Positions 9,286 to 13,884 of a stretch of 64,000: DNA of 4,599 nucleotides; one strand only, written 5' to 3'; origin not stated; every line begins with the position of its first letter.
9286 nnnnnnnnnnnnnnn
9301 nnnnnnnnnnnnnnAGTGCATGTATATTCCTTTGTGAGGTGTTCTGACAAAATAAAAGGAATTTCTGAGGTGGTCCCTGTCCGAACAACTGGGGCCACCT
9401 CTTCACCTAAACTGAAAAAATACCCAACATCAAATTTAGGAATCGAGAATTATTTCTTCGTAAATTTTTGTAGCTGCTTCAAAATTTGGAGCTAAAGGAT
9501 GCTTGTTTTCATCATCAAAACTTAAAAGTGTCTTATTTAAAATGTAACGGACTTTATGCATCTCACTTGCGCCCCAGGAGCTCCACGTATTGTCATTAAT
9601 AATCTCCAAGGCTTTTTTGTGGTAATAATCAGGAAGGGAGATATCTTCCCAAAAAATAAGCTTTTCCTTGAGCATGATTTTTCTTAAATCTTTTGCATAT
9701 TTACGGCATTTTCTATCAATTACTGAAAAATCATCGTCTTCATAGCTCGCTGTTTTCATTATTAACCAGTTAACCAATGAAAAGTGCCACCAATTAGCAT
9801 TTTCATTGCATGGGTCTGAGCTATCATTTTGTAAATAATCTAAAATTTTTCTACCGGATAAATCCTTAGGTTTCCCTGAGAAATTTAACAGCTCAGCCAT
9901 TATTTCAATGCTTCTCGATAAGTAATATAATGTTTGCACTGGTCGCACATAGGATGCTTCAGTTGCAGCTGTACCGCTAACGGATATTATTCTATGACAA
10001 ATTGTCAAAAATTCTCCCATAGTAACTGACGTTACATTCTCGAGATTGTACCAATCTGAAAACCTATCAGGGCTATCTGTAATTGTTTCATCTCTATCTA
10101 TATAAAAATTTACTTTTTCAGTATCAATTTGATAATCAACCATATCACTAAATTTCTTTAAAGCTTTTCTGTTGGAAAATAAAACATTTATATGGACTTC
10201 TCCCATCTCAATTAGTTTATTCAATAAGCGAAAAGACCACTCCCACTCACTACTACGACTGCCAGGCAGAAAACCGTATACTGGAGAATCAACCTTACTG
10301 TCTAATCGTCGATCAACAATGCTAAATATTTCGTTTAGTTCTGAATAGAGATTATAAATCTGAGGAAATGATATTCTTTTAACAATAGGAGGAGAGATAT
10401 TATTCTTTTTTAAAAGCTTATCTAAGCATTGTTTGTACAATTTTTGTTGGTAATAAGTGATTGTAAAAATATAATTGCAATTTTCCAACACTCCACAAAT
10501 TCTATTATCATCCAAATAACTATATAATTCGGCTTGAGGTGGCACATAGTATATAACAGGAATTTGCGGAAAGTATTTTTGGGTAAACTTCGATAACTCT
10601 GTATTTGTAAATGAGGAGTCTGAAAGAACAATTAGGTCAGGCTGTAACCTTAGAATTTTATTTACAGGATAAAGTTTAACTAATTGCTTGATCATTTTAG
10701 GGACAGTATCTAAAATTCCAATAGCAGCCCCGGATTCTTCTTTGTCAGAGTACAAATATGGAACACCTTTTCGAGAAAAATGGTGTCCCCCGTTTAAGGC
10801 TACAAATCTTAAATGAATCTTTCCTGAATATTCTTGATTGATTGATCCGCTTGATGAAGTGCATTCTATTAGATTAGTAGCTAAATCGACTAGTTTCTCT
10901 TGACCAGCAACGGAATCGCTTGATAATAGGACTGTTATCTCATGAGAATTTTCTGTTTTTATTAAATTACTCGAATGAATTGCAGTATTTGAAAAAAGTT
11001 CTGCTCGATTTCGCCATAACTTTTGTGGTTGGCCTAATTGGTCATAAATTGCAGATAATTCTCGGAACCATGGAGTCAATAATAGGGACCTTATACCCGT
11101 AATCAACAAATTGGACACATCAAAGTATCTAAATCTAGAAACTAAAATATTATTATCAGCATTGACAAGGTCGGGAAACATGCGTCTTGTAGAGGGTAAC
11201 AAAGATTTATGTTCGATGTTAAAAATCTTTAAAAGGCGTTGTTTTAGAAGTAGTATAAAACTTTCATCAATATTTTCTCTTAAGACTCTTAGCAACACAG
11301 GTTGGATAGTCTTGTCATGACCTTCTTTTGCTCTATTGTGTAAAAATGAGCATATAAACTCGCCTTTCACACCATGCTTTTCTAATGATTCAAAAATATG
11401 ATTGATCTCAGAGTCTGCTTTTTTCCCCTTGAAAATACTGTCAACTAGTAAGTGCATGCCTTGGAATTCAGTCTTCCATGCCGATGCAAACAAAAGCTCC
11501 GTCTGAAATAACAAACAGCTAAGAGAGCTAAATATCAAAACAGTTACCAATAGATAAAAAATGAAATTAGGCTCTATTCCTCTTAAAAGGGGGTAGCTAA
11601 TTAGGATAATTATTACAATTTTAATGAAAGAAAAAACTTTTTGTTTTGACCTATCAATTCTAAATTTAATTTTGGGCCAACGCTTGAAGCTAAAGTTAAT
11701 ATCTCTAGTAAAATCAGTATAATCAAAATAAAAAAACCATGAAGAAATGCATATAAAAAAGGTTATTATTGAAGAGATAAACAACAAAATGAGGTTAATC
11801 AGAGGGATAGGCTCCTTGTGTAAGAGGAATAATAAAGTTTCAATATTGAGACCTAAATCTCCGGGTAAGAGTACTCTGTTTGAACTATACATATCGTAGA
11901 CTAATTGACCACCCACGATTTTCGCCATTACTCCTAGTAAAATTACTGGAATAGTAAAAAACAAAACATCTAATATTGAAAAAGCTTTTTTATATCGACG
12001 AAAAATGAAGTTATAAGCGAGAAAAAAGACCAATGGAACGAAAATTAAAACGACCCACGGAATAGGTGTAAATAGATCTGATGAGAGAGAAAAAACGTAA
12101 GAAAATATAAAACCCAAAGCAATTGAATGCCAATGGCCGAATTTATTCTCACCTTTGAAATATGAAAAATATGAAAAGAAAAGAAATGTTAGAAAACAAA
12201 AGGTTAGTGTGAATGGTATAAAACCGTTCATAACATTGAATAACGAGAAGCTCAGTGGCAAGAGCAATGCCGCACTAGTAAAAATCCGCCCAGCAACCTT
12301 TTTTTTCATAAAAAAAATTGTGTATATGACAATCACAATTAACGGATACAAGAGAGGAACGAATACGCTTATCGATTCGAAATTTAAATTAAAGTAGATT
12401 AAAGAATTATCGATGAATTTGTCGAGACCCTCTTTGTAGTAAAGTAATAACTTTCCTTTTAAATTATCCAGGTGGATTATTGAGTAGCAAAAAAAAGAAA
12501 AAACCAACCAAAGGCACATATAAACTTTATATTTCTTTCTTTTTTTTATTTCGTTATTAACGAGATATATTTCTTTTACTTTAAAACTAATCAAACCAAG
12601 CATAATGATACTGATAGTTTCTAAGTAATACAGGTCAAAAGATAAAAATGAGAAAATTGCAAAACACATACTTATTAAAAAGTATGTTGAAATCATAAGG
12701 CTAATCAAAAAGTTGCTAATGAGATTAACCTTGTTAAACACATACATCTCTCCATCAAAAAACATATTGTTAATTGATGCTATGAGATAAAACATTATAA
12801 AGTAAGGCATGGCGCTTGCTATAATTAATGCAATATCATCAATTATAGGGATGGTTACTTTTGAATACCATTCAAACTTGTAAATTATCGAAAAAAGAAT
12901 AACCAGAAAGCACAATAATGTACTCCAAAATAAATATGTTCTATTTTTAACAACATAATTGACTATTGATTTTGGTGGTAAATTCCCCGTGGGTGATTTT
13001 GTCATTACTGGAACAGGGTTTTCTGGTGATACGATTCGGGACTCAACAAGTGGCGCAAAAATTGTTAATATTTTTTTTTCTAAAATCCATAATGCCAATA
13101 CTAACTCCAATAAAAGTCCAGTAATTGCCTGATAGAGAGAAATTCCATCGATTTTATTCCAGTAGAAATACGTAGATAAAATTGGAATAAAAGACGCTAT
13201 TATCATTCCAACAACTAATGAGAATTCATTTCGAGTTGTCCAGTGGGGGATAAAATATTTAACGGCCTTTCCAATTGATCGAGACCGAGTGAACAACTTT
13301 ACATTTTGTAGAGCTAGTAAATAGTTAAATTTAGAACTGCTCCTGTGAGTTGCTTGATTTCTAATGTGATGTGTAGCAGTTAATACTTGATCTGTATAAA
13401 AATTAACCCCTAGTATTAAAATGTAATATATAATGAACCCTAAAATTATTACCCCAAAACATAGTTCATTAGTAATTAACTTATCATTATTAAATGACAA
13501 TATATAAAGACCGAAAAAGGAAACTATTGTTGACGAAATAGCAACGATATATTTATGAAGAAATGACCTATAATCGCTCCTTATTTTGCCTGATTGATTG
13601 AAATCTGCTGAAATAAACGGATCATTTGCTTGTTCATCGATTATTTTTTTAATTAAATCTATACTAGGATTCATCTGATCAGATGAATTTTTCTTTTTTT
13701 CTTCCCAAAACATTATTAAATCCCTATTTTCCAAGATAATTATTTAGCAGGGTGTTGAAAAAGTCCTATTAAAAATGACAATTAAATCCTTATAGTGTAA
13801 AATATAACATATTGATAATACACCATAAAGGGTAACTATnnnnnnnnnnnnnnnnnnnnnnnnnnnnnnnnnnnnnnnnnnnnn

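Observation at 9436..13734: AT-rich island encoding a 1432-aa protein that fuses a huge polytopic membrane domain to an LpxB-like glycosyltransferase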

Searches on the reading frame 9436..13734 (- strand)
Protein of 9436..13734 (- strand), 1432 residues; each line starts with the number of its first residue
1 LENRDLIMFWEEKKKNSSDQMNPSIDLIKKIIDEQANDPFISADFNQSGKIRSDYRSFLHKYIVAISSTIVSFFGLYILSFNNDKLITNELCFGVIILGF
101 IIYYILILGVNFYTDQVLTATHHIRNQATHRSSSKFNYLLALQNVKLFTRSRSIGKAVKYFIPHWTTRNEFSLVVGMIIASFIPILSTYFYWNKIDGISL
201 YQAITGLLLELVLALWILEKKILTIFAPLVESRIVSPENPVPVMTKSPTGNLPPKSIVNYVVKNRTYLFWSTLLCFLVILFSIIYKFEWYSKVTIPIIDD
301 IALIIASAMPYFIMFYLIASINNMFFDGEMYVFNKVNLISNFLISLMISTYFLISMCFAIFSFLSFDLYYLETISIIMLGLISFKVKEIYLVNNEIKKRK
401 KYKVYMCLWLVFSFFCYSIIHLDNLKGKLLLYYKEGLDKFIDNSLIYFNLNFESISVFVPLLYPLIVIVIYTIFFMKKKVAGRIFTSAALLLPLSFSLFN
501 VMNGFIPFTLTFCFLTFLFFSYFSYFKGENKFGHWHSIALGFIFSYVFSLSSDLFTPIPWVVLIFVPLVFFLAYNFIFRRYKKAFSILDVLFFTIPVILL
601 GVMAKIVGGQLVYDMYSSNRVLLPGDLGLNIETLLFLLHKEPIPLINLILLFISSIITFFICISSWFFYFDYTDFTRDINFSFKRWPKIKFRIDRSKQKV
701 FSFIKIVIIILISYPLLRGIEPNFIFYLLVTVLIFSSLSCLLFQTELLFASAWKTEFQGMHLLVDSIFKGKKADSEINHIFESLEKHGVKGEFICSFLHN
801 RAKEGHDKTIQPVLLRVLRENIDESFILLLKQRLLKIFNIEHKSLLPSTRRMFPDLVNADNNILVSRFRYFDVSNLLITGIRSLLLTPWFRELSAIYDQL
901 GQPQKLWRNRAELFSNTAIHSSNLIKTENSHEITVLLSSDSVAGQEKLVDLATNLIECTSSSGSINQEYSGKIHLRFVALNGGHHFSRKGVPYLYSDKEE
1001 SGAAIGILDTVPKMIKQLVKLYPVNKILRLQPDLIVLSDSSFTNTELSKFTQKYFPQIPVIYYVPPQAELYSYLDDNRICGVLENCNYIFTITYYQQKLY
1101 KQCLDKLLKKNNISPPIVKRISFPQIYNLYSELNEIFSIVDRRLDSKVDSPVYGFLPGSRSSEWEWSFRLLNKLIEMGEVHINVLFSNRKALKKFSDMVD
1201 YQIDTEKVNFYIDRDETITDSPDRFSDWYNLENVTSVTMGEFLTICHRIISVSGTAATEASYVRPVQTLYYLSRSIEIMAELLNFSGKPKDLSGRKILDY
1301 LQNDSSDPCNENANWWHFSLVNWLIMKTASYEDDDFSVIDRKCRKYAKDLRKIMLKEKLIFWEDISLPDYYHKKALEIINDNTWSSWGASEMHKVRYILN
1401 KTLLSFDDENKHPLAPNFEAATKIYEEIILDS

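Call 3: search_protein_families(library=pfam, proteins=[window:9436-13734:-], max_evalue=1)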
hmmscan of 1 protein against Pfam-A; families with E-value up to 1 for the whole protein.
window:9436-13734:- (1432 aa): 2 families
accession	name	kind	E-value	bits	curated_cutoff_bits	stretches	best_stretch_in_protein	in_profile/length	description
PF02684.21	LpxB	-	1.5e-07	31.1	22.6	1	972-1195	24-231/374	Lipid-A-disaccharide synthetase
PF11857.13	DUF3377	-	0.43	11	26.5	1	454-483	29-59/72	Domain of unknown function (DUF3377)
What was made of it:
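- Pfam LpxB is above its gathering threshold (call 3). LpxB is the only family matched by Pfam (call 3).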

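Call 4: search_protein_families(library=ncbifam, proteins=[window:9436-13734:-], max_evalue=1)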
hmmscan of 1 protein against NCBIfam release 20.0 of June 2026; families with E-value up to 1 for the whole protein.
window:9436-13734:- (1432 aa): 2 families
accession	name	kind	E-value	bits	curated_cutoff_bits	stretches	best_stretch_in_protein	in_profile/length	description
TIGR00215.1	lpxB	equivalog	1.3e-05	24.2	190.25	1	972-1100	33-154/382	lipid-A-disaccharide synthase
TIGR03499.1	FlhF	equivalog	0.21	11.6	174.15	1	751-823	111-186/286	flagellar biosynthesis GTPase FlhF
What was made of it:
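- On LpxB orthologue (lipid-A-disaccharide synthase, EC 2.4.1.182): 24.2 bits against a cutoff of 190.25 (call 4).
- Closest known: LpxB, lipid A disaccharide synthase. Different: It scores far below the equivalog cutoff (24 against 190 bits, call 4).
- Closest known: Long-form LpxB. Different: The window protein hits neither model at E<=1 (call 4).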

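Call 5: search_protein_families(library=padloc, proteins=[window:9436-13734:-], max_evalue=1)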
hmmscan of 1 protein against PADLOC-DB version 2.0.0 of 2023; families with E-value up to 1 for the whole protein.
window:9436-13734:- (1432 aa): 0 families
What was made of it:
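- On Known anti-phage defence systems (PADLOC-DB v2): 0 families at E<=1 (call 5).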

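Call 6: search_solved_structures(query=window:9436-13734:-, max_evalue=10)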
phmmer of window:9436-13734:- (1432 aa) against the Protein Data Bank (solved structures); distinct sequences matched with E-value up to 10: 0.

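Call 7: find_homologous_proteins(query=window:9436-13734:-, max_evalue=0.001)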
Query window:9436-13734:- (1432 aa): 1 proteins with E <= 0.001 among 8000 candidates.
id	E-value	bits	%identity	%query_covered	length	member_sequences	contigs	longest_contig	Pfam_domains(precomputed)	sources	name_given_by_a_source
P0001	0.0e+0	3200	100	100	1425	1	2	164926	PF02684.22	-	-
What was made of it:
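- Tried and rejected: The whole protein found only itself (call 7).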

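Call 12: find_encoding_contigs(protein=P0001, flank=10000, max_places=6)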
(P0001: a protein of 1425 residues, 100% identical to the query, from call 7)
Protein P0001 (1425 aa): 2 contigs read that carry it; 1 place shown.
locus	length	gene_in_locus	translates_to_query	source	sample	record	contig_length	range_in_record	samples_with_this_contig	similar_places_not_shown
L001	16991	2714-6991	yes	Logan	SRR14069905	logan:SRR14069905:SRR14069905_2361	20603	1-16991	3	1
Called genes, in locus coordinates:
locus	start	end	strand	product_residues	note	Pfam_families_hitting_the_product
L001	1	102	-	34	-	?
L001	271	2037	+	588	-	PF04231:Endonuclease_1, PF03372:Exo_endo_phos (weak), PF19580:Exo_endo_phos_3 (faint)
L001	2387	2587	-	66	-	-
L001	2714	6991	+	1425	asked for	PF02684:LpxB (weak)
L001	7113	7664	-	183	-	PF16872:putAbiC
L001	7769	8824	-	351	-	-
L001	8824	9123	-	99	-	-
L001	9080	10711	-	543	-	PF13384:HTH_23, PF13518:HTH_28, PF13551:HTH_29, PF13565:HTH_32, PF00665:rve, PF24764:rva_4, PF13683:rve_3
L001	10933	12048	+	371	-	PF01637:ATPase_2, PF13173:AAA_14 (faint), PF13401:AAA_22 (weak)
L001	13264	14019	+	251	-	-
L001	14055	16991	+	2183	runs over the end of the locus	?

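Call 13: list_cluster_members(proteins=[P0001])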
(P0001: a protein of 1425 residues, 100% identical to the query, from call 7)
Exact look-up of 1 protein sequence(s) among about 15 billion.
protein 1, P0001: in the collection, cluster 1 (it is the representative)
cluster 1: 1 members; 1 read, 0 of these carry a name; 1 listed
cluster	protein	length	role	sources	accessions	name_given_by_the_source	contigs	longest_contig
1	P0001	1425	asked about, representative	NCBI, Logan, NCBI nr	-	-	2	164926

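Call 27: find_related_loci(query=A2, collection=genome_contigs, flank=10000)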
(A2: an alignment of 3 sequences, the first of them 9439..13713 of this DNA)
Query A2 (1425 aa) in genome_contigs; peptide patterns used: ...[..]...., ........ (x = any residue, [..] = any of these).
67 stretches matched a pattern, but none encodes a relative of the query by tblastn (E <= 1e-3).

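Call 28: find_related_loci(query=A2, collection=metagenome_contigs, flank=10000)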
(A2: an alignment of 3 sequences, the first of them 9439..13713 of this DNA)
Query A2 (1425 aa) in metagenome_contigs; peptide patterns used: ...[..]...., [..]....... (x = any residue, [..] = any of these).
123 stretches matched a pattern, but none encodes a relative of the query by tblastn (E <= 1e-3).

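Call 79: find_related_loci(query=A2, collection=viral_contigs, flank=10000)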
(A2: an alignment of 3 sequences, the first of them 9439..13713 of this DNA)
Query A2 (1425 aa) in viral_contigs; peptide patterns used: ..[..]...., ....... (x = any residue, [..] = any of these).
70 stretches matched a pattern, but none encodes a relative of the query by tblastn (E <= 1e-3).

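Call 80: search_protein_families(library=pfam, alignment_id=A2, max_evalue=1)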
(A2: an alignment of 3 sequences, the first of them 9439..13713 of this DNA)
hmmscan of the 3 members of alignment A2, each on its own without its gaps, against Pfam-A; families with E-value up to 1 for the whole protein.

A. member 1, window:9439-13713:- (1425 aa): 2 families
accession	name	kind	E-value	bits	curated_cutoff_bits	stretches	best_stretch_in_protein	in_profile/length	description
PF02684.21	LpxB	-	1.5e-07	31.1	22.6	1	965-1188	24-231/374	Lipid-A-disaccharide synthetase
PF11857.13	DUF3377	-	0.42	11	26.5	1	447-476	29-59/72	Domain of unknown function (DUF3377)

B. families by the number of members that match (of 3 scanned): 2 families
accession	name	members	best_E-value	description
PF02684.21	LpxB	3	1.5e-07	Lipid-A-disaccharide synthetase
PF11857.13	DUF3377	1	0.42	Domain of unknown function (DUF3377)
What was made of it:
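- On GT19 / Pfam LpxB (PF02684) superfamily membership: 31.1 bits against 22.6, E 1.5e-7, aa 965-1188 of the 1425-aa protein, covering profile positions 24-231 of 374 (calls 3, 80).
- On MprF-type bifunctional lipid synthase/flippase: No Pfam family other than LpxB at E<=1 in any of the three full-length members (call 80).
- Closest known: MprF. Different: There is no sequence similarity; no Pfam hit other than LpxB (calls 3, 80).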

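Call 81: search_protein_families(library=phrogs, proteins=[window:9439-13713:-], max_evalue=0.1)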
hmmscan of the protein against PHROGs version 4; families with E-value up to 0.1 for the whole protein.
window:9439-13713:- (1425 aa): 0 families

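Call 86: search_dna_similar(query=window:9436-13734:-, collection=phages, mode=protein, max_evalue=0.001, max_rows=8)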
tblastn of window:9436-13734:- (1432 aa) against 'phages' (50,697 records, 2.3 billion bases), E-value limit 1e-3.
No match.
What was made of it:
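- There is no PADLOC hit (call 5), no PHROGs hit (call 81) and no homologue in phage records (call 86).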

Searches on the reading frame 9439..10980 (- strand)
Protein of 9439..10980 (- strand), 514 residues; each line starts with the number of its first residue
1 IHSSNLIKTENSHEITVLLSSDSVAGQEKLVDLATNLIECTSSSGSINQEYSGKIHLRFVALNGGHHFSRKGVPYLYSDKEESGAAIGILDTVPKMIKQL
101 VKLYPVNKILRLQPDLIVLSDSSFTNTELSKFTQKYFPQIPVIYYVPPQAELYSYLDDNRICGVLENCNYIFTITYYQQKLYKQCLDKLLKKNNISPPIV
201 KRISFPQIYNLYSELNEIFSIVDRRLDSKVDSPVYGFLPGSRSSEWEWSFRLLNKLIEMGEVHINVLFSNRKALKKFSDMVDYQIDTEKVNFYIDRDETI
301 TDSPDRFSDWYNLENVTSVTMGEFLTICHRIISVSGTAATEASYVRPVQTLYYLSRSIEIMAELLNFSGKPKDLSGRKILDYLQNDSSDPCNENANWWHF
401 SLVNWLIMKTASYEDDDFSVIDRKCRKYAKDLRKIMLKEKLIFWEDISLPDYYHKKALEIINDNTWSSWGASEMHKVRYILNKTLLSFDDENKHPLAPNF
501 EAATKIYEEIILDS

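Call 46: search_solved_structures(query=A5, max_evalue=1, show_alignments=1)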
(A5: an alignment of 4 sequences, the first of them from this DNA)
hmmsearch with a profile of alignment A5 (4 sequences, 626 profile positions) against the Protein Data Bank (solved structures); distinct sequences matched with E-value up to 1: 0.
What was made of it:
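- On GT19 / Pfam LpxB (PF02684) superfamily membership: However, hmmsearch of A5 against PDB sequences found nothing (call 46).
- A family-only profile found no PDB sequence (call 46).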
